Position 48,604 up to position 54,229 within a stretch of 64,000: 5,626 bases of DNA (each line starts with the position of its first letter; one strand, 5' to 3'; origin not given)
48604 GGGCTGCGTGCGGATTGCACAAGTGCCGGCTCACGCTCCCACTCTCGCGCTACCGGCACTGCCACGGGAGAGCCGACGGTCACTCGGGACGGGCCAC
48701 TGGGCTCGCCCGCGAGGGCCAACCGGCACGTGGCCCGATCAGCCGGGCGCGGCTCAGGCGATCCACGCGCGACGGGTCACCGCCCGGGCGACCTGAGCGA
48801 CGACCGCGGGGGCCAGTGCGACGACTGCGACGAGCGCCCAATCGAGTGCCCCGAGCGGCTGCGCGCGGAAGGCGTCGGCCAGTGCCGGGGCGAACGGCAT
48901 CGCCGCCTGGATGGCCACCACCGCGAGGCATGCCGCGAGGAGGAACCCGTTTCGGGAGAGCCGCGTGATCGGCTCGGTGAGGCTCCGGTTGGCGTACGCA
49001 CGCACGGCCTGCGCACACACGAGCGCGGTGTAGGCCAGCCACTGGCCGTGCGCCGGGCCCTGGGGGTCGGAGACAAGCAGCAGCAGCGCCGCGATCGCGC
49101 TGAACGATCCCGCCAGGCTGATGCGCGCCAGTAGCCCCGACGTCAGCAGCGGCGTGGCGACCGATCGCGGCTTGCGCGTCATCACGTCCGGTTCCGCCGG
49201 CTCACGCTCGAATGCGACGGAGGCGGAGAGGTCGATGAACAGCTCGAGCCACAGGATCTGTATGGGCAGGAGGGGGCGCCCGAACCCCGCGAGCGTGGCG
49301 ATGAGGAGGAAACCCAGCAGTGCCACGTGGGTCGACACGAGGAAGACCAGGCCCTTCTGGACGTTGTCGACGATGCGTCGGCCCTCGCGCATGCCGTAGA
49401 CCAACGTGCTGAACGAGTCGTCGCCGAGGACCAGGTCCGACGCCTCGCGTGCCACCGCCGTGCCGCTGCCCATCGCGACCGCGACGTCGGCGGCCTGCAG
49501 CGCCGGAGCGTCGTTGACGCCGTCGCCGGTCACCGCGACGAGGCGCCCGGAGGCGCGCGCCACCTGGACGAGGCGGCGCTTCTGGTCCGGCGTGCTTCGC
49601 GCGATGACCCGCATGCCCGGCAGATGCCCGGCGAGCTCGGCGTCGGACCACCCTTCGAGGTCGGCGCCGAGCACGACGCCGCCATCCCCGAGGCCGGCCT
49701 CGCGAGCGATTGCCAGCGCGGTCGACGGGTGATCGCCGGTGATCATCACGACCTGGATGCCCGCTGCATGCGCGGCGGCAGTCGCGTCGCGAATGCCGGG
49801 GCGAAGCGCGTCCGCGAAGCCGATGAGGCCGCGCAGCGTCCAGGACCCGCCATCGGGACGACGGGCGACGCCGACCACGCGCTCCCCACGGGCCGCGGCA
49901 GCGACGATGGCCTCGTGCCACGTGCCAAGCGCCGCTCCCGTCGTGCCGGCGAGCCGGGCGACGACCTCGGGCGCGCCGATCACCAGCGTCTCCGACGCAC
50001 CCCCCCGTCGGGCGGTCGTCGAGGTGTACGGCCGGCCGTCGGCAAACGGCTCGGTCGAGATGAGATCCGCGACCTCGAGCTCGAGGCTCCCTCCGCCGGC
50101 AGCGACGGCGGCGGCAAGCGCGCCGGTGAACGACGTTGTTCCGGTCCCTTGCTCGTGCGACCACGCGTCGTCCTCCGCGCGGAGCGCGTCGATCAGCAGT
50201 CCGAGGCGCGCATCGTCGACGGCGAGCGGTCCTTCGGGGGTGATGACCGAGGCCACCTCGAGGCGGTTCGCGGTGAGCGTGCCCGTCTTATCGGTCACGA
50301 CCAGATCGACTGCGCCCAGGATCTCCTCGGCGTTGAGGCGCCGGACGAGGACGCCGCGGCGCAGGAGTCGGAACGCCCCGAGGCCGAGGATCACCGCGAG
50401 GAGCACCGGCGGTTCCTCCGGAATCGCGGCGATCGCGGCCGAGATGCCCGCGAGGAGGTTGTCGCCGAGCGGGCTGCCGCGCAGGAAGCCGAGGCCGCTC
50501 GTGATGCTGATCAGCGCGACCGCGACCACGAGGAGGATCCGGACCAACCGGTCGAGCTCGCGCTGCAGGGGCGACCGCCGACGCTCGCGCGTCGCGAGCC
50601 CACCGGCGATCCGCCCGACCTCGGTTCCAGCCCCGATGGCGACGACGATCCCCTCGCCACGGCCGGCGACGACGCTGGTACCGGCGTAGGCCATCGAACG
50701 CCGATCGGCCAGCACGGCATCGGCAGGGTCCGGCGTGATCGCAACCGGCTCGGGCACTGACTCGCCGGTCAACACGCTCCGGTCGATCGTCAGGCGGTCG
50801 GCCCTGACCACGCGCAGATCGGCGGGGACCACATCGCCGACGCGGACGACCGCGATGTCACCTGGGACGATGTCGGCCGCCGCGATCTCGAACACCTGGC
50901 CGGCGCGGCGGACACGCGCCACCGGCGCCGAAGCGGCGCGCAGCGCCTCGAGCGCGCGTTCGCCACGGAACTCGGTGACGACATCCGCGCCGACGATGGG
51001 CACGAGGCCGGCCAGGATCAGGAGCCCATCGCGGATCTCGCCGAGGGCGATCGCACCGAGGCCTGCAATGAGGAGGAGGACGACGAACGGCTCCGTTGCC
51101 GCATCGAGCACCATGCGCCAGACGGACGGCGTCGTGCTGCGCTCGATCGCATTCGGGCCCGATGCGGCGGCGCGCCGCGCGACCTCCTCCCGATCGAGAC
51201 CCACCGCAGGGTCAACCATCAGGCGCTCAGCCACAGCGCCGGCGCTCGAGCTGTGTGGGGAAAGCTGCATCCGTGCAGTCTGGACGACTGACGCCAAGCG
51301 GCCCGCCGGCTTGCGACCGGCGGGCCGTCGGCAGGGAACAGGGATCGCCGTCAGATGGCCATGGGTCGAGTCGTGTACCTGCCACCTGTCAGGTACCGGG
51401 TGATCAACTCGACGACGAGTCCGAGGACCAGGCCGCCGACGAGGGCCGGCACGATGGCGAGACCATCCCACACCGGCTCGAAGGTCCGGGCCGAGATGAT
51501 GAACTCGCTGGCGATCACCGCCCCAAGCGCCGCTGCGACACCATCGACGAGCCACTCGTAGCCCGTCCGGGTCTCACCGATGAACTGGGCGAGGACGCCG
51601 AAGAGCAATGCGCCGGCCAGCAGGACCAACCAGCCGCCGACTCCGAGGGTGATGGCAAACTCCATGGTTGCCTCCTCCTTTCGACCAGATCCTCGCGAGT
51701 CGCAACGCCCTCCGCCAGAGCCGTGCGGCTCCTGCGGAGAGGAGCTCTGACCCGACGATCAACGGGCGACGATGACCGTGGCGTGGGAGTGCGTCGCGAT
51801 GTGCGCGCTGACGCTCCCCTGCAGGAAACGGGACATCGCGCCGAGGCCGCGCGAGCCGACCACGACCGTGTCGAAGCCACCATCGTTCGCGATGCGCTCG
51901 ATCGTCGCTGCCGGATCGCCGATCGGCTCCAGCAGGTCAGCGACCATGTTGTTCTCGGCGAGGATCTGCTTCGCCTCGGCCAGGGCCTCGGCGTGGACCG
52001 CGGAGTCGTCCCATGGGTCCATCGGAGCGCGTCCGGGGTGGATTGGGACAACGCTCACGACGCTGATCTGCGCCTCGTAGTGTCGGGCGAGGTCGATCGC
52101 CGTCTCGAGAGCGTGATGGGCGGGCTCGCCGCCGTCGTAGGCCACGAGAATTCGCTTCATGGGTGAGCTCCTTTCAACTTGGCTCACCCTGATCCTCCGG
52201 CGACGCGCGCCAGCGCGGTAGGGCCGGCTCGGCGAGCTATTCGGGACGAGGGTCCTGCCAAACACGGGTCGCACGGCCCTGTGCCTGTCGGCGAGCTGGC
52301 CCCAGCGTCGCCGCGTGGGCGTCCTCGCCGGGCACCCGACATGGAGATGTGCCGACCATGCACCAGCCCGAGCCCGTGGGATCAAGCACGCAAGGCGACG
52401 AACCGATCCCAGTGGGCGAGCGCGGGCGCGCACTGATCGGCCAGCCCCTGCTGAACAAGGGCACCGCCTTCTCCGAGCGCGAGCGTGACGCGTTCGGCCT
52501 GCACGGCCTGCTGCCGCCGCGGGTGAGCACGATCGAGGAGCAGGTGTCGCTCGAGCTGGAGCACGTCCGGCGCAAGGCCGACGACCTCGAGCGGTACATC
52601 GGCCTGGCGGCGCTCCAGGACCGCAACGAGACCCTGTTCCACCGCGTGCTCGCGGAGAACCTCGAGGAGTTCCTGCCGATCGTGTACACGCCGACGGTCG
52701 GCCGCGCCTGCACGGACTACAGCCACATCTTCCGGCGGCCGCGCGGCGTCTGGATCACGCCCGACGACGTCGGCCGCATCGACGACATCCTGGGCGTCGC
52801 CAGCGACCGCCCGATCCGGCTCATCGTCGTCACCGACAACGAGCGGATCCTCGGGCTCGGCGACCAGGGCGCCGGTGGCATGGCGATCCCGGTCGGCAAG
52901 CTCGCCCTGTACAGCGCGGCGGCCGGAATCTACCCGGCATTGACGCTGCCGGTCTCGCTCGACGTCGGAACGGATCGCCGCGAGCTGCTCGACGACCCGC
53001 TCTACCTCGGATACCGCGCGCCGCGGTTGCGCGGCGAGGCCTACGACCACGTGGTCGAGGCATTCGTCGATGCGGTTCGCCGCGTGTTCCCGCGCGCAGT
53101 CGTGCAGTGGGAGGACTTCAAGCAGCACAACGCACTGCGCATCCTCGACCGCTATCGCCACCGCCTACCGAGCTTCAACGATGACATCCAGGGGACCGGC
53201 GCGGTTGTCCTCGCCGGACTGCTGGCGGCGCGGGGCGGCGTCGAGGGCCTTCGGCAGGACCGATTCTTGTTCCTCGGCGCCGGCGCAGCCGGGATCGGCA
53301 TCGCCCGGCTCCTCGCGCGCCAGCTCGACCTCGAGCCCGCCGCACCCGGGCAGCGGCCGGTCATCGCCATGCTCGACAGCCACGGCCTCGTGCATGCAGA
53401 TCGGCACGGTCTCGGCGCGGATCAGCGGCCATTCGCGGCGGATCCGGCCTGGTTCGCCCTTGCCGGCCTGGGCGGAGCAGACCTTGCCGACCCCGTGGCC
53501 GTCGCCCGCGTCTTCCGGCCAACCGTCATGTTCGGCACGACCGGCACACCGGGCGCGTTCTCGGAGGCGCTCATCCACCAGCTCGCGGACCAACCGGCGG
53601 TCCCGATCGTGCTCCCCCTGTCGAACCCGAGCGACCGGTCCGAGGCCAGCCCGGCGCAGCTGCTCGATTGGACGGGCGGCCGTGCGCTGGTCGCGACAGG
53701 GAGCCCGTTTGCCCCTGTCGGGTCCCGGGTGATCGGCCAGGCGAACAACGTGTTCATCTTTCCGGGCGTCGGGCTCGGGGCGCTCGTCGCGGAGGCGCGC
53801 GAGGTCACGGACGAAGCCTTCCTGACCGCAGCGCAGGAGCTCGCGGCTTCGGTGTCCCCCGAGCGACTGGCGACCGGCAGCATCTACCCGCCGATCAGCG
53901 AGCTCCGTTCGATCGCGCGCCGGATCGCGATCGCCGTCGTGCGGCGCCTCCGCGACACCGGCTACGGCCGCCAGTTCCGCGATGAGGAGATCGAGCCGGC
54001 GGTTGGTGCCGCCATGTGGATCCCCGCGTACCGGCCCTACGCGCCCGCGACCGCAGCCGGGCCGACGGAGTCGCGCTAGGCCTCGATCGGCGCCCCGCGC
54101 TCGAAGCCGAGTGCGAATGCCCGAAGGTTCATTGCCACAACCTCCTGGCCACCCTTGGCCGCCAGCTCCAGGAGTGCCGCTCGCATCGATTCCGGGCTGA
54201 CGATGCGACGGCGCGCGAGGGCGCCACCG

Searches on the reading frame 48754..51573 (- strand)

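Call 29: search_protein_families(library=pfam, proteins=[window:48754-51573:-], max_evalue=0.0001)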
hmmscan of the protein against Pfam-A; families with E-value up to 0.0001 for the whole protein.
window:48754-51573:- (939 aa): 5 families
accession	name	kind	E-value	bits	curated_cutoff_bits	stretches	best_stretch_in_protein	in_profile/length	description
PF00122.25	E1-E2_ATPase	-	4.3e-41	140.9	28.1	1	215-405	3-180/181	E1-E2 ATPase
PF00689.26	Cation_ATPase_C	-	2.7e-34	118.9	27.3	1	767-930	3-173/175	Cation transporting ATPase, C-terminus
PF00702.32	Hydrolase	-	1.7e-21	77.9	26.4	1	422-696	1-191/191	haloacid dehalogenase-like hydrolase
PF00690.31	Cation_ATPase_N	-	7e-13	48.5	20.4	1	107-171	2-66/69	Cation transporter/ATPase, N-terminus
PF08282.18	Hydrolase_3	-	7.2e-05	23.1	20.9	0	676-718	203-245/255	haloacid dehalogenase-like hydrolase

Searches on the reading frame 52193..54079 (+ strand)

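Call 29: search_protein_families(library=pfam, proteins=[window:52193-54079:+], max_evalue=0.0001)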
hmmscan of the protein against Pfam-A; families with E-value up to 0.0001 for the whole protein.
window:52193-54079:+ (628 aa): 2 families
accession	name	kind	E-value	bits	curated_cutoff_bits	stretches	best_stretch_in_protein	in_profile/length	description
PF03949.21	Malic_M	-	2.2e-68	230.8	23.5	1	332-585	1-256/258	Malic enzyme, NAD binding domain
PF00390.24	malic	-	5.4e-68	228.8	23.1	1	142-322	1-182/182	Malic enzyme, N-terminal domain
